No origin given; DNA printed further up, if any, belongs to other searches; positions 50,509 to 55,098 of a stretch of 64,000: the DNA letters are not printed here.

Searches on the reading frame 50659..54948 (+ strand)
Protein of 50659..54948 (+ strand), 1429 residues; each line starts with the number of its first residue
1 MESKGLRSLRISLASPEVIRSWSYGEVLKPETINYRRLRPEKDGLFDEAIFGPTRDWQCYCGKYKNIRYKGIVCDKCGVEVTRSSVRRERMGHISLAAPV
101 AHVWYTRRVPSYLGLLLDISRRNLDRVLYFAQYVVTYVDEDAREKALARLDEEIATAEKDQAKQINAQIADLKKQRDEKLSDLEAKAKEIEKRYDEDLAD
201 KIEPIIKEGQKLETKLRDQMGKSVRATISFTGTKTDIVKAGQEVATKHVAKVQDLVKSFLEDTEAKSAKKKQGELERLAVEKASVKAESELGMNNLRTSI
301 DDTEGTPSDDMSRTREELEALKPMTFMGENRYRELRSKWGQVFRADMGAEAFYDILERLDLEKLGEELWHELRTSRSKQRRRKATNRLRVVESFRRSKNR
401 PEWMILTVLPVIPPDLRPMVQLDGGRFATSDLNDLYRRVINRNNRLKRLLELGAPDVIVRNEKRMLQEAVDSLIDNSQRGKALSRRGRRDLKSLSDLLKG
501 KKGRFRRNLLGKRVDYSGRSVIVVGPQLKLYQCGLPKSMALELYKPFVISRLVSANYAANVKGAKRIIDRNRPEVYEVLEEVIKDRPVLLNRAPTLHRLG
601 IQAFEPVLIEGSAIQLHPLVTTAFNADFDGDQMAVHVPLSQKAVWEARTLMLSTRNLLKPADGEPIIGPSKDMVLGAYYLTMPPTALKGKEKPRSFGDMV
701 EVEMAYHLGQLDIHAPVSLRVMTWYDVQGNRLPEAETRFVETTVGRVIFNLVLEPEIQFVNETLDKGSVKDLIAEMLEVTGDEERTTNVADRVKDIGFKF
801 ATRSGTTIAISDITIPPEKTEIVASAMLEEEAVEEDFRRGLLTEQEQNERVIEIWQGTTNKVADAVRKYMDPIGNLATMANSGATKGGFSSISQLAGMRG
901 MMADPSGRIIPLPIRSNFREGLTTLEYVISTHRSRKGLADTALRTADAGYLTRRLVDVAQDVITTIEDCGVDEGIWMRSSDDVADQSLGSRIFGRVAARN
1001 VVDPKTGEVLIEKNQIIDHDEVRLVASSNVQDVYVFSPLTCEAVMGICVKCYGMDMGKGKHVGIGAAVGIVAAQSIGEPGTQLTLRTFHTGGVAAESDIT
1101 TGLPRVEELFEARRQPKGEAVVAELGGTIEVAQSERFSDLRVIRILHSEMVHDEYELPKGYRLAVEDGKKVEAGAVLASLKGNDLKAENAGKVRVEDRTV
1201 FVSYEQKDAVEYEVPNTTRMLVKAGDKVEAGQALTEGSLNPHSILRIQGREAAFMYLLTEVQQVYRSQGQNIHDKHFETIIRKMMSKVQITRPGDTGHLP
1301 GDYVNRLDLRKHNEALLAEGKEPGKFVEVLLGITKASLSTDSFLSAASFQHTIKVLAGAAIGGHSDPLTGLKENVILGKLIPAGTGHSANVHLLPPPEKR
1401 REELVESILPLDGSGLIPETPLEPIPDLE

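Call 64: search_protein_families(library=pfam, proteins=[window:50659-54948:+], max_evalue=0.00001)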
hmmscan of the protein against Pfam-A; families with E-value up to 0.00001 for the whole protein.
window:50659-54948:+ (1429 aa): 6 families
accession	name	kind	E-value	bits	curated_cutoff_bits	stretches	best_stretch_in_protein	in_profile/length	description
PF04997.17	RNA_pol_Rpb1_1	-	3.9e-78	263.4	39.7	1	6-509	4-312/312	RNA polymerase Rpb1, domain 1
PF04998.22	RNA_pol_Rpb1_5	-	3.5e-60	204.2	28.5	1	921-1339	1-265/267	RNA polymerase Rpb1, domain 5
PF00623.25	RNA_pol_Rpb1_2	-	5.7e-39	134.5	25.3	2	568-652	81-165/166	RNA polymerase Rpb1, domain 2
PF04983.23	RNA_pol_Rpb1_3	-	7.7e-20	71.8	28.9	1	656-813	1-162/162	RNA polymerase Rpb1, domain 3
PF05000.22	RNA_pol_Rpb1_4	-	7.6e-08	32.7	24.8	1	848-911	23-99/107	RNA polymerase Rpb1, domain 4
PF21668.3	RPOC_hybrid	-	5e-07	29.9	27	0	1122-1192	11-82/102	DNA-directed RNA polymerase subunit beta', hybrid domain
